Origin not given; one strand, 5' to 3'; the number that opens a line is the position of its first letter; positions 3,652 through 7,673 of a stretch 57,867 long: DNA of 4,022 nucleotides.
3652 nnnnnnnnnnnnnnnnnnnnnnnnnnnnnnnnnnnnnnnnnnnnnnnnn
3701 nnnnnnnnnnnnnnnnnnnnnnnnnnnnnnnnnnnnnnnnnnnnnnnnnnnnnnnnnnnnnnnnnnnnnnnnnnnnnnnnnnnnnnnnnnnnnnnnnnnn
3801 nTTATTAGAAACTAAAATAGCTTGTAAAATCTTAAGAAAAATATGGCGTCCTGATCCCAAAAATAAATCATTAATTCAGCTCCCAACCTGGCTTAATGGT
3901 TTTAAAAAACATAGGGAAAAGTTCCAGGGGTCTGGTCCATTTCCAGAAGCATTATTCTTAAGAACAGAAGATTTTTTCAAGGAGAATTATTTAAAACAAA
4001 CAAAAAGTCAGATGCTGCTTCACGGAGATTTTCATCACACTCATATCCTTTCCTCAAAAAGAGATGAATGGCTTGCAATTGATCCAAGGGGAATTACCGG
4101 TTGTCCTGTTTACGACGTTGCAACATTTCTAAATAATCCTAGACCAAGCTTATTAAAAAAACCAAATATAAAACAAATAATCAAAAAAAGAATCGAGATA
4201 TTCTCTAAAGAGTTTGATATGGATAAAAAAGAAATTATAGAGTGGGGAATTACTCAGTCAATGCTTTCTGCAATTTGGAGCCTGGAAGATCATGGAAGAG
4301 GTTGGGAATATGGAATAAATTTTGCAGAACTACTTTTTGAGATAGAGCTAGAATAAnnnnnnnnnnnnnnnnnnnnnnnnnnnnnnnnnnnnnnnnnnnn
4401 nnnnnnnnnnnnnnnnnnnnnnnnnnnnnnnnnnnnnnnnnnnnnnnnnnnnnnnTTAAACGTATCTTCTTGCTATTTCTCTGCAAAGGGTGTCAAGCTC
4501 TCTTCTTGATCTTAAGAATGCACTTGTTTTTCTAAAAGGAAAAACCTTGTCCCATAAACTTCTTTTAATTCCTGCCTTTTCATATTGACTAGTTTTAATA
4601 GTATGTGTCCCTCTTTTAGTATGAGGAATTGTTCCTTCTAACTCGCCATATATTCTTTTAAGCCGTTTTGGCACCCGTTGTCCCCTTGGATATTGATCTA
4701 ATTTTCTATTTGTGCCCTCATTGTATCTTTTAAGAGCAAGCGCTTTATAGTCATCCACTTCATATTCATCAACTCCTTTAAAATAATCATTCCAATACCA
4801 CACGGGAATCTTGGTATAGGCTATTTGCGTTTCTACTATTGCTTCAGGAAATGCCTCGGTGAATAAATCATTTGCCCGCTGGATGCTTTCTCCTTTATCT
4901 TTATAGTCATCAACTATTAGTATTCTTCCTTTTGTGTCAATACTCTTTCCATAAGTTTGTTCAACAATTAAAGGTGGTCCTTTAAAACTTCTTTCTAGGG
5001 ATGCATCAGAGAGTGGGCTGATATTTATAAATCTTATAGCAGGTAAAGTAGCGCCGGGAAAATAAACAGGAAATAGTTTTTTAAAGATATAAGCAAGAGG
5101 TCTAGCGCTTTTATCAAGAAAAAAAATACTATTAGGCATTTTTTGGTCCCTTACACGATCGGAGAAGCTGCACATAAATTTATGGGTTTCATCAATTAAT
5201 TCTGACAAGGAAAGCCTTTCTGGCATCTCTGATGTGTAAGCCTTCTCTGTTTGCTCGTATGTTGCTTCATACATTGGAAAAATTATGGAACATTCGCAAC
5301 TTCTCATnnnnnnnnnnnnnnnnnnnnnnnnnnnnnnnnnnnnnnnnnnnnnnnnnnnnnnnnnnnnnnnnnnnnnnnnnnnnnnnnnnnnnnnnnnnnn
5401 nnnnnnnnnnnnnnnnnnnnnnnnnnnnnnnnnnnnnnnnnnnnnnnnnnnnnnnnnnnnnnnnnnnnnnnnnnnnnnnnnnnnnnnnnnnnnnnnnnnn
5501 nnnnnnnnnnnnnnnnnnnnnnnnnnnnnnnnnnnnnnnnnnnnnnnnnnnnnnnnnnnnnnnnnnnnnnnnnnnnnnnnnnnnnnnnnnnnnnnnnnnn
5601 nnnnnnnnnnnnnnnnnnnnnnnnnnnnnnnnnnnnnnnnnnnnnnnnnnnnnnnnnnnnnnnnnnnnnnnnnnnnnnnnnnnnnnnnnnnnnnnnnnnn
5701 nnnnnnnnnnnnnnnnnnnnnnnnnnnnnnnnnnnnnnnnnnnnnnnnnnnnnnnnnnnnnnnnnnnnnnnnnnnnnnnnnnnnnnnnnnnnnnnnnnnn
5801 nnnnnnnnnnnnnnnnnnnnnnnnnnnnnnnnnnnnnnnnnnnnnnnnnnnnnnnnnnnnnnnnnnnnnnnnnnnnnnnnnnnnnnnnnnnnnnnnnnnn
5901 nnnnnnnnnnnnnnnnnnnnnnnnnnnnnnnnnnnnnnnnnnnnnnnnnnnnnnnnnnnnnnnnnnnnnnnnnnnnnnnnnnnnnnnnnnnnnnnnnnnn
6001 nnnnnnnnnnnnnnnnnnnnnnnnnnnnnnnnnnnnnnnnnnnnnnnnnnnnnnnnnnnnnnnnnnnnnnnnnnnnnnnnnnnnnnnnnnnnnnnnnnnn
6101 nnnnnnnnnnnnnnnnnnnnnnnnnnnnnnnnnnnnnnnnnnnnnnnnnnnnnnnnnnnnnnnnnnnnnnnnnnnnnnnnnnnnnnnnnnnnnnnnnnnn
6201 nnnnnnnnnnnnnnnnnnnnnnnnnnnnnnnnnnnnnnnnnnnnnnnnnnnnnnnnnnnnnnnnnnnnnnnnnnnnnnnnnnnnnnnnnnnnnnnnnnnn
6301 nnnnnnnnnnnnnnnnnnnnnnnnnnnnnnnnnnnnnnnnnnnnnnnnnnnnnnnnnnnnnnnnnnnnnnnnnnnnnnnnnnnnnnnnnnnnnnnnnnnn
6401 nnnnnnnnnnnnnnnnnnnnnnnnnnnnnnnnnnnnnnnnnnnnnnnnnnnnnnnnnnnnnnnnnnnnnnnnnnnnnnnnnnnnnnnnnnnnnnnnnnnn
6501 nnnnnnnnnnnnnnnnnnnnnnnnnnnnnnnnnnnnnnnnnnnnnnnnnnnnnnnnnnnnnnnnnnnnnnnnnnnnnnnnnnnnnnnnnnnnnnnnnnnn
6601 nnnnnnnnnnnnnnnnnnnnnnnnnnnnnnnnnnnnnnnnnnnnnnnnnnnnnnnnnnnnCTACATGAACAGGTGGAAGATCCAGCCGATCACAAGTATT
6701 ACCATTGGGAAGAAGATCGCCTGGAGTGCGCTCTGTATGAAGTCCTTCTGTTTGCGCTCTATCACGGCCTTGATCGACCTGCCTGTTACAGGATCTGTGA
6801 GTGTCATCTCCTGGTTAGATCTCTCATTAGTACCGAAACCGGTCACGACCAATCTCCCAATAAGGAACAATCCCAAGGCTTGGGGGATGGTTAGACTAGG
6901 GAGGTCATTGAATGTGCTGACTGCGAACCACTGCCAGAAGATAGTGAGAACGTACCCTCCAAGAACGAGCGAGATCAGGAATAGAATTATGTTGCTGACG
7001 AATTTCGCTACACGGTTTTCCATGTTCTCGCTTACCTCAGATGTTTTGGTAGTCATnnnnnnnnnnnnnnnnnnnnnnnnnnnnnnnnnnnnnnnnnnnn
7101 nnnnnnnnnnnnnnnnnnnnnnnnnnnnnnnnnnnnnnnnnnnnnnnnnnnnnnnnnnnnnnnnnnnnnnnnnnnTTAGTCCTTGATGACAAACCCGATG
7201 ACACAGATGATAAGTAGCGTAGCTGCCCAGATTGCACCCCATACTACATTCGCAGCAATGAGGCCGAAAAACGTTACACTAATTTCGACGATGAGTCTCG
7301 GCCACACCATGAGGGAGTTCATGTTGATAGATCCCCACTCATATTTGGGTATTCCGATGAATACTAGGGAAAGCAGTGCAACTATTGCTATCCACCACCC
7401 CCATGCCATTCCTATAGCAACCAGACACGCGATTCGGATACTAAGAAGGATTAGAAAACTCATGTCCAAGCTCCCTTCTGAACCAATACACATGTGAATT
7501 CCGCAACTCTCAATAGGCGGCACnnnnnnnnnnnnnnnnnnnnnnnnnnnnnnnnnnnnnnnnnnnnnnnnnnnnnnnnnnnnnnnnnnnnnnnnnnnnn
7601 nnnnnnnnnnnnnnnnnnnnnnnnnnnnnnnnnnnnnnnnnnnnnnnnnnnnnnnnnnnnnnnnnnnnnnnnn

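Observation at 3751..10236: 6.4-kb islet bracketed by a duplicated dus 3' end, with an IS30 copy and a 24-nt solo IS terminus (decayed composite transposon next to tRNA-Glu)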

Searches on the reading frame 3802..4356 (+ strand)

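Call 6: search_protein_families(library=pfam, proteins=[window:3802-4356:+], max_evalue=0.01)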
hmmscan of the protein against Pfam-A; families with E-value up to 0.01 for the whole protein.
window:3802-4356:+ (184 aa): 2 families
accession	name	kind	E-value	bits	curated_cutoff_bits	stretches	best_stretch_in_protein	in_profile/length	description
PF04655.20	APH_6_hur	-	5.4e-25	88.6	27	1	4-163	95-251/252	Aminoglycoside/hydroxyurea antibiotic resistance kinase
PF01636.29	APH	-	0.005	17.1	23.2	1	54-112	149-212/239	Phosphotransferase enzyme family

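Call 9: search_protein_families(library=ncbifam, proteins=[window:3802-4356:+], max_evalue=0.01)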
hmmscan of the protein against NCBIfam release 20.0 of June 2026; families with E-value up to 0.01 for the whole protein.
window:3802-4356:+ (184 aa): 5 families
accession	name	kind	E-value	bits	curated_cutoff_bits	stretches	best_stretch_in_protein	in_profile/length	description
NF012171.0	APH_6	equivalog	5.3e-19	68.5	325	1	4-163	94-251/270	APH(6)-I family aminoglycoside O-phosphotransferase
NF012160.0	APH_6_Steno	exception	5.1e-14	51.8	550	1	4-163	95-249/270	APH(6) family putative aminoglycoside O-phosphotransferase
NF033614.1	APH_6_Ic_gen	exception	6.5e-14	51.5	460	1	63-164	155-258/278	APH(6)-I family aminoglycoside O-phosphotransferase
NF000011.2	APH_6_Ic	exception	4e-10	39.1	500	1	68-165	160-260/280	aminoglycoside O-phosphotransferase APH(6)-Ic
TIGR01767.2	MTRK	equivalog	8.6e-05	21.8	275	1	59-114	217-270/401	S-methyl-5-thioribose kinase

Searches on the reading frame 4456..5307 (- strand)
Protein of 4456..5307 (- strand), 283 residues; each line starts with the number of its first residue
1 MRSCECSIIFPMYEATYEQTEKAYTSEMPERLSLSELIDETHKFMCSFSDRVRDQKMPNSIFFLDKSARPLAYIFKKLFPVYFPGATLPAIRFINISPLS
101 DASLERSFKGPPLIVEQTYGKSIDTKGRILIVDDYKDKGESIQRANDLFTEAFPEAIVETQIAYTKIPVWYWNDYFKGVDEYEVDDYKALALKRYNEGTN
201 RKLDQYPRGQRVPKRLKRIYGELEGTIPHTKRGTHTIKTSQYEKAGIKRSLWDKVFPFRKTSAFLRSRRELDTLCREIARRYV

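Call 6: search_protein_families(library=pfam, proteins=[window:4456-5307:-], max_evalue=0.01)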
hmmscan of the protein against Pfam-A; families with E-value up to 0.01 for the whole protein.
window:4456-5307:- (283 aa): 0 families

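Call 9: search_protein_families(library=ncbifam, proteins=[window:4456-5307:-], max_evalue=0.01)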
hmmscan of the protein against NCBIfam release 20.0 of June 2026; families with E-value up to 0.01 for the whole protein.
window:4456-5307:- (283 aa): 0 families

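Call 57: find_related_loci(query=window:4456-5307:-, collection=viral_contigs, flank=5000)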
Query window:4456-5307:- (283 aa) in viral_contigs; peptide patterns used: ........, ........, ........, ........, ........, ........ (x = any residue, [..] = any of these).
4 stretches matched a pattern, but none encodes a relative of the query by tblastn (E <= 1e-3).

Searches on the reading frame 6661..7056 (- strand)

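Call 6: search_protein_families(library=pfam, proteins=[window:6661-7056:-], max_evalue=0.01)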
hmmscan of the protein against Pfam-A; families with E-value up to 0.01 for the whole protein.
window:6661-7056:- (131 aa): 0 families

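Call 9: search_protein_families(library=ncbifam, proteins=[window:6661-7056:-], max_evalue=0.01)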
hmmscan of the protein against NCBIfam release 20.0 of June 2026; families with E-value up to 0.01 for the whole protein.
window:6661-7056:- (131 aa): 1 family
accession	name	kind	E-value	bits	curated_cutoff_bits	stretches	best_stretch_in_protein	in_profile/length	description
NF008742.0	PRK11770.1-4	equivalog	0.00072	19.5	155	1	23-92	6-73/147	YccF domain-containing protein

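Call 38: search_protein_families(library=pfam, proteins=[window:6661-7056:-], max_evalue=10)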
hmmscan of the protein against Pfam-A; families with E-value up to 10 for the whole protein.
window:6661-7056:- (131 aa): 2 families
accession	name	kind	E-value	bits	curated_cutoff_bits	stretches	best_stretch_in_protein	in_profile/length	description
PF02378.23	PTS_EIIC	-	0.23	10.9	30.7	1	15-67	151-204/319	Phosphotransferase system, EIIC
PF05552.17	MS_channel_1st_1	-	4.4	7.7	22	1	115-126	18-29/50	Mechanosensitive ion channel, conserved TM helix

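Call 79: search_protein_families(library=padloc, proteins=[window:6661-7056:-], max_evalue=0.01)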
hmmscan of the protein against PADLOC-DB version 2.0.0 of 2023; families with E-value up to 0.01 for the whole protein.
window:6661-7056:- (131 aa): 0 families

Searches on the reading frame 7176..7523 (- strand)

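Call 6: search_protein_families(library=pfam, proteins=[window:7176-7523:-], max_evalue=0.01)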
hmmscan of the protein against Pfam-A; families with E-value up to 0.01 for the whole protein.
window:7176-7523:- (115 aa): 0 families

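Call 9: search_protein_families(library=ncbifam, proteins=[window:7176-7523:-], max_evalue=0.01)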
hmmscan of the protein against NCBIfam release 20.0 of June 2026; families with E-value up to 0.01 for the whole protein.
window:7176-7523:- (115 aa): 0 families

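Call 38: search_protein_families(library=pfam, proteins=[window:7176-7523:-], max_evalue=10)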
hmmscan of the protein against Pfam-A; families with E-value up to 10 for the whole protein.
window:7176-7523:- (115 aa): 1 family
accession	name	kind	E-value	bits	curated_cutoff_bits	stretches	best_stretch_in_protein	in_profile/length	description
PF15192.11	TMEM213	-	4.6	8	27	1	83-108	39-63/79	TMEM213 family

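Call 79: search_protein_families(library=padloc, proteins=[window:7176-7523:-], max_evalue=0.01)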
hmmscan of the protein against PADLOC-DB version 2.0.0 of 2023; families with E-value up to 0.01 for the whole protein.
window:7176-7523:- (115 aa): 0 families
